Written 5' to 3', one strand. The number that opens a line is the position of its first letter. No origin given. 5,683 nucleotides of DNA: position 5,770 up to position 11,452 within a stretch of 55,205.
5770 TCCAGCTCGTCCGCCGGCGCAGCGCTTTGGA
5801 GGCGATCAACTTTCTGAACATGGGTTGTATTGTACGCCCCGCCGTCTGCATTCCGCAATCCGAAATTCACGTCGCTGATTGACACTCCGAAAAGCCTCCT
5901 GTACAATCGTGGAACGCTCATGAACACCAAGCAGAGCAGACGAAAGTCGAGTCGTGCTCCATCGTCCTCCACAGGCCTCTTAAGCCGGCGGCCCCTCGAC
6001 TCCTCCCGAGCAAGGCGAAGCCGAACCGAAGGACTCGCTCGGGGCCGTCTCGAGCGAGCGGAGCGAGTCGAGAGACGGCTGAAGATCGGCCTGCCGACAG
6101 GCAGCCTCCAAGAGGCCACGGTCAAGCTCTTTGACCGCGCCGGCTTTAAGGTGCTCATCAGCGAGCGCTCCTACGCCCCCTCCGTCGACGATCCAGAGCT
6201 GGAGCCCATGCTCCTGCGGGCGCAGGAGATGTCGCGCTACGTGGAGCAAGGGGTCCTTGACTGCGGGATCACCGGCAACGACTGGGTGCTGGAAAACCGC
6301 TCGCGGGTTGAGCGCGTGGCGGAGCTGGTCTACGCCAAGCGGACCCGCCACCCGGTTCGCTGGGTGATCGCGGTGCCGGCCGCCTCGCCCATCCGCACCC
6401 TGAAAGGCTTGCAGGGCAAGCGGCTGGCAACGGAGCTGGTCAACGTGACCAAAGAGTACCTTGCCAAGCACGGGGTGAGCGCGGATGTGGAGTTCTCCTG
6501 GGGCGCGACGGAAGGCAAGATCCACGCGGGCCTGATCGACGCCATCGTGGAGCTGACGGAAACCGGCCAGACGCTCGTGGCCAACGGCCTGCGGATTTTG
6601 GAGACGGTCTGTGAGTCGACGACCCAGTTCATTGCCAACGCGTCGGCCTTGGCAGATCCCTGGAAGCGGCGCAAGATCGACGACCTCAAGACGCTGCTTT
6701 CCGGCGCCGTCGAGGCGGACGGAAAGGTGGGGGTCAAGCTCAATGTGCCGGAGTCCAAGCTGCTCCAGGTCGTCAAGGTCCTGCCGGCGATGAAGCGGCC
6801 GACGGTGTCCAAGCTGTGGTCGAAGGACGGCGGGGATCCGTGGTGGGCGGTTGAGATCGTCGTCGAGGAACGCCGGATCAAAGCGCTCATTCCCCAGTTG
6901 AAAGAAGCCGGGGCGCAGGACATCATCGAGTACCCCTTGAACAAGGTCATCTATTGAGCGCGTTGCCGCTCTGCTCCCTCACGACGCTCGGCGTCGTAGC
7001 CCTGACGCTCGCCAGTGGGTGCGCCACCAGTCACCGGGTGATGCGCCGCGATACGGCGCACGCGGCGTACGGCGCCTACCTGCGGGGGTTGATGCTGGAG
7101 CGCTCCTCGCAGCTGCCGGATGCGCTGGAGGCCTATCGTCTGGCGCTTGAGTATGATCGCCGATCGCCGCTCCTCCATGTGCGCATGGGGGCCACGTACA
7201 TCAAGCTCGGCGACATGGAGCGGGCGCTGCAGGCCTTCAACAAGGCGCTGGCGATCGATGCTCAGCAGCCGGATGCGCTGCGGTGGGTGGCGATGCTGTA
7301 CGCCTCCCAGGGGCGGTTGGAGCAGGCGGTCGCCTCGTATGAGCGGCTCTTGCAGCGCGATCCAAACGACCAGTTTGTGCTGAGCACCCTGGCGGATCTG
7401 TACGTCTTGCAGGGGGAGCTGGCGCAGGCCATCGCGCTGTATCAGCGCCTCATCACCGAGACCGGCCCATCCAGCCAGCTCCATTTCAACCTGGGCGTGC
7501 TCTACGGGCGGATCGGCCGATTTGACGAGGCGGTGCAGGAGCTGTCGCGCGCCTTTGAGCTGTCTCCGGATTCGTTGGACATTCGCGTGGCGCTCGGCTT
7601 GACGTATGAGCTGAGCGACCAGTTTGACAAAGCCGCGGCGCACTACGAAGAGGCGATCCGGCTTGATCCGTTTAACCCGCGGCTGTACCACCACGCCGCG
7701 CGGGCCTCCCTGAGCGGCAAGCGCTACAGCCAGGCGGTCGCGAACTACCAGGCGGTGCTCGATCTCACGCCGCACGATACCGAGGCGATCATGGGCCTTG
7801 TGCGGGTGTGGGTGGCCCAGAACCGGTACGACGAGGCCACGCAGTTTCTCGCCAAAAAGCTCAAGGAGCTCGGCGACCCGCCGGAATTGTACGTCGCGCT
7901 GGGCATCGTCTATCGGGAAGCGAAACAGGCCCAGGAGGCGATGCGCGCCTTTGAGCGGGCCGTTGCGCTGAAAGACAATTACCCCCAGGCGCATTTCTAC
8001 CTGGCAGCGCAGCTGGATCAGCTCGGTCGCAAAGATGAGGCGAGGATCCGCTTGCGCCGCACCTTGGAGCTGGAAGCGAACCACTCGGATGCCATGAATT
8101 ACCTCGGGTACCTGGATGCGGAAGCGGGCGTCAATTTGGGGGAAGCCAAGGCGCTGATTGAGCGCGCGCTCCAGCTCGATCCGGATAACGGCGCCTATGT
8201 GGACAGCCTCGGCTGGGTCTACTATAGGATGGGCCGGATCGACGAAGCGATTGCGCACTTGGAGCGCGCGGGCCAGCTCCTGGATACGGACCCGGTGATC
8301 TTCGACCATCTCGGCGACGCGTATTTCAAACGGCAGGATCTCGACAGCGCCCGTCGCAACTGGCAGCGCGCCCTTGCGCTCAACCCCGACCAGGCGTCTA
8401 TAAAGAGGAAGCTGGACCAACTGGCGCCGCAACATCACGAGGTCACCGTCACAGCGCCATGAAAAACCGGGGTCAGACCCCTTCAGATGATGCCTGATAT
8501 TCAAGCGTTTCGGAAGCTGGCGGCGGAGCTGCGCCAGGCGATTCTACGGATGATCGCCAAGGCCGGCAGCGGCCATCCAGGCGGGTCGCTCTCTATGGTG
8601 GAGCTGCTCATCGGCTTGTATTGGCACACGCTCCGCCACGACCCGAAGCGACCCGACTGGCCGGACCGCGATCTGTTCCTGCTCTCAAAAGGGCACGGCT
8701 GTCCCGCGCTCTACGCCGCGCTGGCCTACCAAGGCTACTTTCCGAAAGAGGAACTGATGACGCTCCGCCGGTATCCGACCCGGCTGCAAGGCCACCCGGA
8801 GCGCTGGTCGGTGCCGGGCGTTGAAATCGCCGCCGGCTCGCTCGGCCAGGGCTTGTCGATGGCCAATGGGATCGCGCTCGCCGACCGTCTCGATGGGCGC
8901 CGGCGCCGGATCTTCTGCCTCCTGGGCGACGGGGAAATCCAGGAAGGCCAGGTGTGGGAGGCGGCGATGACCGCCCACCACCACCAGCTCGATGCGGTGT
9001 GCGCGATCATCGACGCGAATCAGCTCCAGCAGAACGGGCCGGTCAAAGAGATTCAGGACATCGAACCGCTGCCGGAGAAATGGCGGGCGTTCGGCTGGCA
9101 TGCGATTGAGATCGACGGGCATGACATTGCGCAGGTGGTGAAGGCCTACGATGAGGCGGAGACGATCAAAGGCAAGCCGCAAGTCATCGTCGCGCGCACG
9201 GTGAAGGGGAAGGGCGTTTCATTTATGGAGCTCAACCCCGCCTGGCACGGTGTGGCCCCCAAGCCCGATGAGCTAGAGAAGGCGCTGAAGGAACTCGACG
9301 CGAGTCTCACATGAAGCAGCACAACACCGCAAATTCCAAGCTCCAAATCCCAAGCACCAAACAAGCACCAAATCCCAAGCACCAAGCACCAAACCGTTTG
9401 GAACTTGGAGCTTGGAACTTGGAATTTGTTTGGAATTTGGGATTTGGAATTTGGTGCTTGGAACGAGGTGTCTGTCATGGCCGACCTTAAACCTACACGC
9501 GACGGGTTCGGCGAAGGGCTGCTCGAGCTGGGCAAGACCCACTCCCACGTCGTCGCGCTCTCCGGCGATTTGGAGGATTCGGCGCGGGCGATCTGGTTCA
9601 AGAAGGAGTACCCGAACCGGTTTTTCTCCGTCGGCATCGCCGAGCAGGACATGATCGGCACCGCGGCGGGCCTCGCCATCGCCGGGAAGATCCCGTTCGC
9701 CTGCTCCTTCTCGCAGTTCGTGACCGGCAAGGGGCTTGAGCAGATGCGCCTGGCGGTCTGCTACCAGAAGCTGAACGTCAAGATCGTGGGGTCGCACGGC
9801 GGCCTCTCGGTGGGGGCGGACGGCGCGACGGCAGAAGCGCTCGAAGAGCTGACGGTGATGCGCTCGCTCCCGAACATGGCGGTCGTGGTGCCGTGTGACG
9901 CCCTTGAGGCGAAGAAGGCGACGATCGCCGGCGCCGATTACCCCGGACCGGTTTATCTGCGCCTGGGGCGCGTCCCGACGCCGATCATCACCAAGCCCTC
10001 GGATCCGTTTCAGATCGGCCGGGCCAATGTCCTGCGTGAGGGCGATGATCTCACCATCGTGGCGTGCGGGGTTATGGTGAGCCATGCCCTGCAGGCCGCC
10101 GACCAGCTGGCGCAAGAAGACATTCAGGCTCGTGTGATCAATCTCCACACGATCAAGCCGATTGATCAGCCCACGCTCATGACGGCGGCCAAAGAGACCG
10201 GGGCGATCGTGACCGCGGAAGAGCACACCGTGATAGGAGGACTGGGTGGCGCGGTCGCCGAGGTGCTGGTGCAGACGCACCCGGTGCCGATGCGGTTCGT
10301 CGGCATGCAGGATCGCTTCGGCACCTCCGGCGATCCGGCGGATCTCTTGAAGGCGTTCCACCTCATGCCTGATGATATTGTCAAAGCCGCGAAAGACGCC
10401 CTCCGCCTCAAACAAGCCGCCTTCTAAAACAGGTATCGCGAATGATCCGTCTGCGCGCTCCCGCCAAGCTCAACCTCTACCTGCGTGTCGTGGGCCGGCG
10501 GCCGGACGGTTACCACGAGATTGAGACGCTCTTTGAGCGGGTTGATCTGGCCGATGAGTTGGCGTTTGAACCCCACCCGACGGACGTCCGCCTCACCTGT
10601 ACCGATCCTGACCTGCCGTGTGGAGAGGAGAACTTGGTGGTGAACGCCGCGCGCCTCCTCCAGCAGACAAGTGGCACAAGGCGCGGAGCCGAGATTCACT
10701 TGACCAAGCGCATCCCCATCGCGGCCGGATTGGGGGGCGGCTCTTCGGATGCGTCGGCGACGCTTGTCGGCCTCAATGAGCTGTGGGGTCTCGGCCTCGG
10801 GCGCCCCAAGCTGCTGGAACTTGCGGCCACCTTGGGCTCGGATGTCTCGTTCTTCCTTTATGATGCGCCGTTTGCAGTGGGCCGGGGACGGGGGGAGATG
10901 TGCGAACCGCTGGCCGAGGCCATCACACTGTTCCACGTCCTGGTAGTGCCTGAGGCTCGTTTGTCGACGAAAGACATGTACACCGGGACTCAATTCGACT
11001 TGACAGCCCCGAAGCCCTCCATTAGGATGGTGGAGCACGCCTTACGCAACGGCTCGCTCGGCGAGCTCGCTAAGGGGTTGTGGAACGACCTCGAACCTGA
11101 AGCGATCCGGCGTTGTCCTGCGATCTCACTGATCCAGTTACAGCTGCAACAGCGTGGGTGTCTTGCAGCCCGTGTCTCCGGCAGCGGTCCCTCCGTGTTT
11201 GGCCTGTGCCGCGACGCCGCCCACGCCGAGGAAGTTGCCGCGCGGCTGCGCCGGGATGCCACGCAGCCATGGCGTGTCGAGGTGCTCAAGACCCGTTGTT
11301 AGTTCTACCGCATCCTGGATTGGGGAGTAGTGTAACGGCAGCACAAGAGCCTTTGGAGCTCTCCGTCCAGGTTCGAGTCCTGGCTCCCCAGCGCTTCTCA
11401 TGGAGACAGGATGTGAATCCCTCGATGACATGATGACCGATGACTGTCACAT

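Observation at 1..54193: Hairpins with tandem-heptamer arms at most gene boundaries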

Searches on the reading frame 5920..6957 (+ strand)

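Call 46: search_protein_families(library=pfam, proteins=[window:5920-6957:+], max_evalue=0.00001)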
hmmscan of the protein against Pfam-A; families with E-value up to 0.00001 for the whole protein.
window:5920-6957:+ (345 aa): 2 families
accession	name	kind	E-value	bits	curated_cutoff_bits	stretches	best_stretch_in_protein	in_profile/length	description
PF01634.23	HisG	-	8.2e-44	149.8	25.5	1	100-260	1-156/158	ATP phosphoribosyltransferase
PF08029.16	HisG_C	-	1.3e-23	83.3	23.5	1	266-342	1-73/73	HisG, C-terminal domain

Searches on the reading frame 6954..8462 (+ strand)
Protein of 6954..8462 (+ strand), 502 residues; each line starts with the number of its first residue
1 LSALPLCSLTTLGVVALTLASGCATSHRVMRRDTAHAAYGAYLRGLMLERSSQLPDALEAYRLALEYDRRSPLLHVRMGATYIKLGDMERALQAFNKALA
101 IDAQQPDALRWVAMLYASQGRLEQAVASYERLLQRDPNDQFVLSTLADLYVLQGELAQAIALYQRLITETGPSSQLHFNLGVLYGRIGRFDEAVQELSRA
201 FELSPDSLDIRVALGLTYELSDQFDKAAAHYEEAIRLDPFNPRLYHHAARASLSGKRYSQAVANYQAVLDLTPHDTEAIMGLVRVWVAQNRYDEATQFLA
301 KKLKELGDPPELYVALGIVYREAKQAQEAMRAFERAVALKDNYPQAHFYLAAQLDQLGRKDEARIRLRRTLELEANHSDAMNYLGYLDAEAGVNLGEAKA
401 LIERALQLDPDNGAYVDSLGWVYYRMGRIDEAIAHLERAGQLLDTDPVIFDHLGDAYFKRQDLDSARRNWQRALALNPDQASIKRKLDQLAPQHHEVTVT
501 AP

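Call 31: find_encoding_contigs(protein=window:6954-8462:+, flank=10000, max_places=10)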
Protein window:6954-8462:+ (502 aa): no gene with exactly this product is on record in the collection.

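Call 46: search_protein_families(library=pfam, proteins=[window:6954-8462:+], max_evalue=0.00001)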
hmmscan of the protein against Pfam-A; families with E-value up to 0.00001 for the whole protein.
window:6954-8462:+ (502 aa): 30 families (the best 25 are shown)
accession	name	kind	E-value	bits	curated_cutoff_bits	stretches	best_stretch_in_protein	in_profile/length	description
PF07719.23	TPR_2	-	7.2e-65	210.2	27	0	452-479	6-33/34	Tetratricopeptide repeat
PF00515.34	TPR_1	-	2.5e-56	185.8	27.8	1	75-102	4-31/34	Tetratricopeptide repeat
PF13414.12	TPR_11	-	3.6e-53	177.4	26.8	2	454-483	1-30/42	TPR repeat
PF13181.12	TPR_8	-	7.7e-47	153.9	25.7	0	76-104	5-33/34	Tetratricopeptide repeat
PF14559.12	TPR_19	-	1.3e-46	157.2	25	3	256-309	5-58/68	Tetratricopeptide repeat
PF13431.12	TPR_17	-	3.4e-41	136.5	24.4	0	129-161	2-34/34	Tetratricopeptide repeat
PF13428.12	TPR_14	-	6.8e-41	134.9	23.5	0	106-149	1-44/44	Tetratricopeptide repeat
PF13432.12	TPR_16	-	2.7e-38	130.4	32.7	2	179-242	2-65/65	Tetratricopeptide repeat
PF13424.12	TPR_12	-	6.6e-32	110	30.1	1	177-238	6-75/77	Tetratricopeptide repeat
PF23914.1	TPR_CcmH_CycH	-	3.5e-29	102.1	42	2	77-173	55-154/158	Cytochrome c-type biogenesis protein H TPR domain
PF13174.12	TPR_6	-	8.9e-27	92.3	26.3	0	107-138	1-32/33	Tetratricopeptide repeat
PF13176.12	TPR_7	-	4.4e-25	86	27.9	0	113-139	6-34/36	Tetratricopeptide repeat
PF12895.13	ANAPC3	-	1.3e-22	80.3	27.2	0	119-199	2-81/82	Anaphase-promoting complex, cyclosome, subunit 3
PF13371.12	TPR_9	-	5.7e-21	74.7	35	1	80-140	3-63/73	Tetratricopeptide repeat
PF25063.1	ARM_TT21_C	-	1.6e-19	71.1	35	0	318-486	29-203/209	Tetratricopeptide repeat protein 21 C-terminal ARM domain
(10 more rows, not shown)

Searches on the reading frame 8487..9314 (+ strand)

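Call 46: search_protein_families(library=pfam, proteins=[window:8487-9314:+], max_evalue=0.00001)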
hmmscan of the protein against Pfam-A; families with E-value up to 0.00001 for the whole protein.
window:8487-9314:+ (275 aa): 3 families
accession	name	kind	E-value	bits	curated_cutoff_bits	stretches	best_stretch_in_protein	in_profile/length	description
PF00456.26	Transketolase_N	-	2.1e-54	185.2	22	1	12-268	6-273/334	Transketolase, thiamine diphosphate binding domain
PF13292.11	DXP_synthase_N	-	8.1e-14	52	21.2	1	7-180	17-173/274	1-deoxy-D-xylulose-5-phosphate synthase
PF00676.26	E1_dh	-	2.5e-09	37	22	1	117-225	101-208/300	Dehydrogenase E1 component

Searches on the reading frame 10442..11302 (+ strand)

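Call 46: search_protein_families(library=pfam, proteins=[window:10442-11302:+], max_evalue=0.00001)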
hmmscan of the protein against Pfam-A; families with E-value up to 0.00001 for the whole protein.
window:10442-11302:+ (286 aa): 2 families
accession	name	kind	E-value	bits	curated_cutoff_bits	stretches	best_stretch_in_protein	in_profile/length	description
PF00288.32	GHMP_kinases_N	-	6.2e-19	68.4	22.3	1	64-140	1-85/87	GHMP kinases N terminal domain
PF08544.19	GHMP_kinases_C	-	3.6e-13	50.2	21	1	199-271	3-81/85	GHMP kinases C terminal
